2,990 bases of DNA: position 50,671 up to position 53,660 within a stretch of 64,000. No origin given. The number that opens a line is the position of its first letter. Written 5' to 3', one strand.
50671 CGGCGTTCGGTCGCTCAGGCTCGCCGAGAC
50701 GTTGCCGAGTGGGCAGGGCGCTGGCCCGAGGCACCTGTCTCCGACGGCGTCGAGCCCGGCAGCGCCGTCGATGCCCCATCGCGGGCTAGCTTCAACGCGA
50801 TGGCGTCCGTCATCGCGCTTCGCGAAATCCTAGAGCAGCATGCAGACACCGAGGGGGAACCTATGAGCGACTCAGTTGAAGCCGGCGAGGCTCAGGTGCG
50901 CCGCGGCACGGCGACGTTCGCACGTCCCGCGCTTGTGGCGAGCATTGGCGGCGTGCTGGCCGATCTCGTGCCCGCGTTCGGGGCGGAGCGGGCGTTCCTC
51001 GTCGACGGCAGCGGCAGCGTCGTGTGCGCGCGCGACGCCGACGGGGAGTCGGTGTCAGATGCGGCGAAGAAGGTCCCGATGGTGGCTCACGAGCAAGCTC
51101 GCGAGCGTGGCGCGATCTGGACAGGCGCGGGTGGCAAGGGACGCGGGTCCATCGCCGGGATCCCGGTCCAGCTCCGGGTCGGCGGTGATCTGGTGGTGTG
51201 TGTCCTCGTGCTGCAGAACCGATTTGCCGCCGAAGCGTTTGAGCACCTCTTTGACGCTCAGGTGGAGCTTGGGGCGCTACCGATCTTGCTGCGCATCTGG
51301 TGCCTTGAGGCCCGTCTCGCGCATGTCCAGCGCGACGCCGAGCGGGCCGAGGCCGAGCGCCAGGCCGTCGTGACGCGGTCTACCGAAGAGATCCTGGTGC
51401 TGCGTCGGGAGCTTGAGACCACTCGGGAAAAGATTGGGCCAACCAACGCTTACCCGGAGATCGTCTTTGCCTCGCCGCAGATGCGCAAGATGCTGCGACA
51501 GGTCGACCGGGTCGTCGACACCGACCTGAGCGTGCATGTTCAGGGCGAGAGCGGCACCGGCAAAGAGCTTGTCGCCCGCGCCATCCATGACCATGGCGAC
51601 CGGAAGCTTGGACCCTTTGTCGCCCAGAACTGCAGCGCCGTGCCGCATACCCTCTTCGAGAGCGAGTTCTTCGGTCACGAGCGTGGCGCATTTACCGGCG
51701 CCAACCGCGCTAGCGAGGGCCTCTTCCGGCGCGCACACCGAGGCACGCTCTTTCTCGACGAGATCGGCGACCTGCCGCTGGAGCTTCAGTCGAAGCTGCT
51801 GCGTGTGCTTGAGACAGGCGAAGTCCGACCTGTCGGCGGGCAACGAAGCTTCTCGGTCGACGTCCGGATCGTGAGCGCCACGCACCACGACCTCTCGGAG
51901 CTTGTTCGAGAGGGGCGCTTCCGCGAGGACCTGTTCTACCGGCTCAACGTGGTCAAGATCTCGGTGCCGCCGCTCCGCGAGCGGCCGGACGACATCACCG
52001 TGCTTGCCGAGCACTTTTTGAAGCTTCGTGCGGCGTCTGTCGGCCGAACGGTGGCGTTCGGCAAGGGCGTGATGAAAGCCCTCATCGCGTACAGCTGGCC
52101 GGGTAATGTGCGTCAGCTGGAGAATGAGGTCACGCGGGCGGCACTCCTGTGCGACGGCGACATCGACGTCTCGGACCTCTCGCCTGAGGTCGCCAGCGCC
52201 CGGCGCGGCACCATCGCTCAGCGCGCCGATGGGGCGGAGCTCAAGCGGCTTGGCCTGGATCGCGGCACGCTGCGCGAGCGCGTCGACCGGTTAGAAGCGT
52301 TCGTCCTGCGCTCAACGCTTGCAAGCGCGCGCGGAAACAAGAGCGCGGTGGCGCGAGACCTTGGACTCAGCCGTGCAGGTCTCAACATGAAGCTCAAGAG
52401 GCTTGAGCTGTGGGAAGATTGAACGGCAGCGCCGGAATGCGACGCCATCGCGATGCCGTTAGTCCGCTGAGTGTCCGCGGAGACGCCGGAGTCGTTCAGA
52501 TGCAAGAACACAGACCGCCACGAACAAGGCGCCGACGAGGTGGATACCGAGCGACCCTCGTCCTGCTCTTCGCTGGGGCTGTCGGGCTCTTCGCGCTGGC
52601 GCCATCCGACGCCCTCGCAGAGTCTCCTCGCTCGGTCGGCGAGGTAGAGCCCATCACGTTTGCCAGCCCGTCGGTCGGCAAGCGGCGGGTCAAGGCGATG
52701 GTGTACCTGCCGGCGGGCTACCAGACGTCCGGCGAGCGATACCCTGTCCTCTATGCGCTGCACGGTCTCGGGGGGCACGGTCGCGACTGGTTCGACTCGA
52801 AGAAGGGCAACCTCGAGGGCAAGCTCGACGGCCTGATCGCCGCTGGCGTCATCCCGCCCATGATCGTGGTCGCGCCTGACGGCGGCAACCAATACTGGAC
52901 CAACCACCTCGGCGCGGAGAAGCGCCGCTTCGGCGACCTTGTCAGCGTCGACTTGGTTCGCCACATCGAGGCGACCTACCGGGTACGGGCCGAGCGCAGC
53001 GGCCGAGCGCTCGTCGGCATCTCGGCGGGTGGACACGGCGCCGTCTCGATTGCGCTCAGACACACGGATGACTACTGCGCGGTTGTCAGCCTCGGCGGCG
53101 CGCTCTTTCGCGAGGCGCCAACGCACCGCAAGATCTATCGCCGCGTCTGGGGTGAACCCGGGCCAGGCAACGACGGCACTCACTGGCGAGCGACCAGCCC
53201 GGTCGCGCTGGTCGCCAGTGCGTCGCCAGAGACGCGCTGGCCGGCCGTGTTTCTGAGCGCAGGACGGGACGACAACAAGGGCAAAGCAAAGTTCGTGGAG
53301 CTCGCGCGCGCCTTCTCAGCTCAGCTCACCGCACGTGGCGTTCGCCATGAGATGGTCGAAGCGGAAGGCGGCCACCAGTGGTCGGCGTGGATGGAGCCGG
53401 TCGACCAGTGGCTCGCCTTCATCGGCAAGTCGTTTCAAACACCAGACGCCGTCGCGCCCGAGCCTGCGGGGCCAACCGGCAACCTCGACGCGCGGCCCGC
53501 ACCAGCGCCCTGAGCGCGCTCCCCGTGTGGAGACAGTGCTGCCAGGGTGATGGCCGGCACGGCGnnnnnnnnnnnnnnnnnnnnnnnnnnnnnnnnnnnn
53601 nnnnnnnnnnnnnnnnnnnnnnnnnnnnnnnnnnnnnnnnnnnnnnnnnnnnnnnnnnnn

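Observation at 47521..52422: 1633-aa fusion of an active Ser/Thr kinase, STAND NTPase, TPR and GAF with a complete sigma-54 activator (AAA+ GAFTGA plus HTH)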

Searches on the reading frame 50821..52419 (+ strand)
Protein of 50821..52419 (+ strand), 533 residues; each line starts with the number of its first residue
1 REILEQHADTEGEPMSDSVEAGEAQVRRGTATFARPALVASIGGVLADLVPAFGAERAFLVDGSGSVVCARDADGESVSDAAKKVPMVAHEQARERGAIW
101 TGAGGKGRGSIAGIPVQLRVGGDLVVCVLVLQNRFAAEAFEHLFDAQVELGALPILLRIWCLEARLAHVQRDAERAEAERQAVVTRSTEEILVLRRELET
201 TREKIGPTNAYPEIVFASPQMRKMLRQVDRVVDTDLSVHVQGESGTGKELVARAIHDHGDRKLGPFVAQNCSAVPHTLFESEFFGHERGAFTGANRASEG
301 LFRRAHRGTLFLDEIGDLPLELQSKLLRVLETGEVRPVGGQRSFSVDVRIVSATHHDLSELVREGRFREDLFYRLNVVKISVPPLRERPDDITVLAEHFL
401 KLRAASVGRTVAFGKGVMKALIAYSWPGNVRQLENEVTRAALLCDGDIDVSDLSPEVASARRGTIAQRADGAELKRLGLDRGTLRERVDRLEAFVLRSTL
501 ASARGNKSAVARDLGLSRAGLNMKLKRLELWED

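Call 20: search_solved_structures(query=window:50821-52419:+, show_alignments=2, max_evalue=1e-20)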
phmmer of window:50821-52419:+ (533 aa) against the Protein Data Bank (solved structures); distinct sequences matched with E-value up to 1e-20: 35.
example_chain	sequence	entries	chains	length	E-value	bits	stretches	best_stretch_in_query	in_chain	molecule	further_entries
4l4u_A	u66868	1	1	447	2e-73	251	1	193-455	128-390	Transcriptional regulator (NtrC family)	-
4ly6_A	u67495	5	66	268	2.1e-73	250.8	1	195-454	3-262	Transcriptional regulator (NtrC family)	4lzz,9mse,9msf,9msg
1ny6_A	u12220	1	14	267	3.4e-73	250.2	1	212-454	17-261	transcriptional regulator (NtrC family)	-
1ny5_A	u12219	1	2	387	3.5e-73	250.2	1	193-454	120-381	transcriptional regulator (NtrC family)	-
3m0e_A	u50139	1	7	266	2.8e-72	247.2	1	212-454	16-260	Transcriptional regulator (NtrC family)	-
1ojl_A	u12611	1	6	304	8.9e-72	245.5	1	215-527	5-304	TRANSCRIPTIONAL REGULATORY PROTEIN ZRAR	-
9qq6_C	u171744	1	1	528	1.6e-68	234.8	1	202-448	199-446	Nif-specific regulatory protein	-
5exp_A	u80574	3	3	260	1.3e-67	231.7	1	210-453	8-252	Transcriptional regulator FleQ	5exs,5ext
8pb9_D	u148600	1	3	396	1.8e-67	231.3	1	206-452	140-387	Transcriptional regulator FleQ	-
7ejw_C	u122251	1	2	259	2.1e-67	231.1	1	215-453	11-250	Transcriptional regulator FleQ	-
6j7e_A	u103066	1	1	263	2.1e-67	231.1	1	215-453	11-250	Nitrogen assimilation regulatory protein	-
8p53_C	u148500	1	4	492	2.4e-67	230.9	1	206-453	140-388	Transcriptional regulator FleQ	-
5exx_A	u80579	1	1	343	2.5e-67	230.9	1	210-453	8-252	Transcriptional regulator FleQ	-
6jdi_A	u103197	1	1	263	2e-66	227.9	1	215-453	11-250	Nitrogen assimilation regulatory protein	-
6iy8_A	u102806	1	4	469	3.6e-66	227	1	189-451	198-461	Positive regulator CapR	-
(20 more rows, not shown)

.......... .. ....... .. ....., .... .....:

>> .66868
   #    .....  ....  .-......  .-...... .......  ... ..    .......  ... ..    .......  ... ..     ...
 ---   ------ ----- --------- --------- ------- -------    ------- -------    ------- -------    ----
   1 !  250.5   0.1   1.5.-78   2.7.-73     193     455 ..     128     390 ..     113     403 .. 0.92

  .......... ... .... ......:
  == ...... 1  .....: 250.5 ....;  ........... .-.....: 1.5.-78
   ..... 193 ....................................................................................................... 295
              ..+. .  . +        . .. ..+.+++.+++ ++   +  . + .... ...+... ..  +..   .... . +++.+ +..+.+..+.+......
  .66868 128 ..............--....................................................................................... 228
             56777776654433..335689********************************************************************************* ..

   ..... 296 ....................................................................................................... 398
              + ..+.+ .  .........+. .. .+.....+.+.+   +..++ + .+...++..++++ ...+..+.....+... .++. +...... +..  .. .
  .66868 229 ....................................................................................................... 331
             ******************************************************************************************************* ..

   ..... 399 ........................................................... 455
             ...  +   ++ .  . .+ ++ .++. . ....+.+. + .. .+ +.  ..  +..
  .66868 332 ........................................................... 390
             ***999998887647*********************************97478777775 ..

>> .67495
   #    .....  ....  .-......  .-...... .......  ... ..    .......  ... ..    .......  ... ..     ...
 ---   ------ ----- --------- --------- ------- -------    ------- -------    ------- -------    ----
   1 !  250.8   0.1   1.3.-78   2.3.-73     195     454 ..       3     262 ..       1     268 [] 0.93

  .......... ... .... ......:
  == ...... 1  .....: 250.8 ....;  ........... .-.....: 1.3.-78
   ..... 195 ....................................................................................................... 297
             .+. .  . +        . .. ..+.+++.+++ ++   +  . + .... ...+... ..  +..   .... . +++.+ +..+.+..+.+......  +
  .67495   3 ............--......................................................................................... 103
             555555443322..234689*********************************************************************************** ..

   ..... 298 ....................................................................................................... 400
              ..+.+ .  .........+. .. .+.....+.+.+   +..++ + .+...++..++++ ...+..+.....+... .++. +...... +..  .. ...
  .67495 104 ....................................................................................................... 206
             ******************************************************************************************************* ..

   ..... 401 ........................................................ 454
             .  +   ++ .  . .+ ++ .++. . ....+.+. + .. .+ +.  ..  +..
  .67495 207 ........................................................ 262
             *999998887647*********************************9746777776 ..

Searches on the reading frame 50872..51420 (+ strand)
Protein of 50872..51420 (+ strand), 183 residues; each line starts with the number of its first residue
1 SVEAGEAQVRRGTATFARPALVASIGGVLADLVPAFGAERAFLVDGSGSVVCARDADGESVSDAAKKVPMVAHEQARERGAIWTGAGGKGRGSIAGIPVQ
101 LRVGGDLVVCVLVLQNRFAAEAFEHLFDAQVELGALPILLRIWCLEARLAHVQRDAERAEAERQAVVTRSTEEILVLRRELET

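Call 34: search_protein_families(library=pfam, alignment_id=A2, max_evalue=1)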
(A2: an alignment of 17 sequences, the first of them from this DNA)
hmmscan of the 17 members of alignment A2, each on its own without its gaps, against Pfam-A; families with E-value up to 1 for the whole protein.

A. member 1, seq(183 aa): 0 families

B. families by the number of members that match (of 17 scanned): 15 families
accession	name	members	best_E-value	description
PF01590.32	GAF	2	0.0064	GAF domain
PF18007.7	Rv3651-like_N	1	0.0055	Rv3651-like, N-terminal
PF13185.12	GAF_2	1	0.019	GAF domain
PF12404.13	DUF3663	1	0.047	Peptidase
PF11152.14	CCB2_CCB4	1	0.07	Cofactor assembly of complex C subunit B, CCB2/CCB4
PF04028.18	DUF374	1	0.1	Domain of unknown function (DUF374)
PF11333.13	DUF3135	1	0.12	Protein of unknown function (DUF3135)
PF11776.13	RcnB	1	0.18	Nickel/cobalt transporter regulator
PF04644.17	Motilin_ghrelin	1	0.2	Motilin/ghrelin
PF21597.2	TetR_C_43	1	0.2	Transcriptional regulator SbtR-like, C-terminal domain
PF06971.19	Put_DNA-bind_N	1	0.23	Putative DNA-binding protein N-terminus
PF23917.1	DUF7256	1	0.23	Domain of unknown function (DUF7256)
PF06698.16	DUF1192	1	0.43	Protein of unknown function (DUF1192)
PF13025.11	DUF3886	1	0.56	Protein of unknown function (DUF3886)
PF07311.17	Dodecin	1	0.72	Dodecin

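Call 36: predict_structure(alignment_id=A2)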
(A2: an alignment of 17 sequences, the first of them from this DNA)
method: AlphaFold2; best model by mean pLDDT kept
length: 183 residues; sequences in the alignment: 17
mean_pLDDT: 92.7   pTM: 0.82
mean pLDDT of the five models: 92.7, 91.9, 91.3, 90.4, 89.9
residues with pLDDT >= 90: 158; 70-90: 13; 50-70: 10; < 50: 2
segments of 3 or more residues with pLDDT < 50: none
pLDDT, mean of each block of 10 residues (from residue 1): 61 77 96 97 97 98 97 97 93 96 93 97 93 95 92 97 96 96 95
secondary structure, 60 per line:
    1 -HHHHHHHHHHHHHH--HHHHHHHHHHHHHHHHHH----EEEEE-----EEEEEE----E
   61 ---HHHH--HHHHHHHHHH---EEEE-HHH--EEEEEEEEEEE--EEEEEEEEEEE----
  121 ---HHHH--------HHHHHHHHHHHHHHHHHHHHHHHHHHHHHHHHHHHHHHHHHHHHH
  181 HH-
elements in order: H2-15 H18-35 E40-44 E50-55 H64-67 H70-79 E83-86 E93-103 E106-116 H124-127 H136-182

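Call 40: fold_search(model_id=the predicted structure, library=pdb)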
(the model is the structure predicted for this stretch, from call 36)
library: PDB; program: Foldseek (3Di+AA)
matches with E <= 10: 927; with E <= 0.001: 4
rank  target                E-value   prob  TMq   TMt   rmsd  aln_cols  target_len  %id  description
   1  6izw_B                4.7e-04  1.00  0.36  0.43   6.2       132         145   20  Myxococcus xanthus MglA bound to GTP-gamma-S and MglB (released 2019-10-16)
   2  6izw_C                8.1e-04  1.00  0.34  0.46   6.8       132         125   20  Myxococcus xanthus MglA bound to GTP-gamma-S and MglB (released 2019-10-16)
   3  3t1s                  9.7e-04  1.00  0.40  0.51   5.6       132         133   17  MglB Homodimer (released 2011-08-31)
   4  6h5b_C                9.7e-04  0.99  0.31  0.43   6.3       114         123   19  Myxococcus xanthus MglA in complex with its GAP MglB and GTPgammaS (released 2019-11-27)
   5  3t12_B                1.0e-03  1.00  0.37  0.48   6.3       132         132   17  MglA in complex with MglB in transition state (released 2011-08-31)
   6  3t1r_D                1.0e-03  1.00  0.36  0.47   6.3       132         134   17  MglB with tetrameric arrangement (released 2011-08-31)
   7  6hjm_C                1.2e-03  0.99  0.34  0.45   6.5       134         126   18  Myxococcus xanthus MglB (released 2019-12-04)
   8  3t1x                  1.4e-03  1.00  0.38  0.49   6.2       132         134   16  MglB R124A E127A Monomer (released 2011-08-31)
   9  6hjm_R                1.4e-03  0.99  0.32  0.43   7.2       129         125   19  Myxococcus xanthus MglB (released 2019-12-04)
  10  6hjm_P                1.5e-03  0.99  0.33  0.41   7.3       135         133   18  Myxococcus xanthus MglB (released 2019-12-04)
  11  6hjm_B                1.6e-03  0.99  0.34  0.46   6.5       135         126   18  Myxococcus xanthus MglB (released 2019-12-04)
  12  6hjm_H                2.1e-03  0.99  0.32  0.44   7.2       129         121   19  Myxococcus xanthus MglB (released 2019-12-04)
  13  3t1r_B                2.4e-03  1.00  0.36  0.47   6.4       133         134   18  MglB with tetrameric arrangement (released 2011-08-31)
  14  6hjm_S                2.4e-03  0.99  0.34  0.45   7.1       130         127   19  Myxococcus xanthus MglB (released 2019-12-04)
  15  6hjm_A                2.4e-03  0.99  0.33  0.43   6.8       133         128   19  Myxococcus xanthus MglB (released 2019-12-04)
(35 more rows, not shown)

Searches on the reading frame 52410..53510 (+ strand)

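Call 12: search_protein_families(library=pfam, proteins=[window:52410-53510:+], max_evalue=0.001)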
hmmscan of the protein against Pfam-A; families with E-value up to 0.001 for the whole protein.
window:52410-53510:+ (367 aa): 1 family
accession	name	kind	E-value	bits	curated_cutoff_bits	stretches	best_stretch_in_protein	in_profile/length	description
PF00756.26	Esterase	-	1.5e-31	110.5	22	1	91-330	5-243/251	Putative esterase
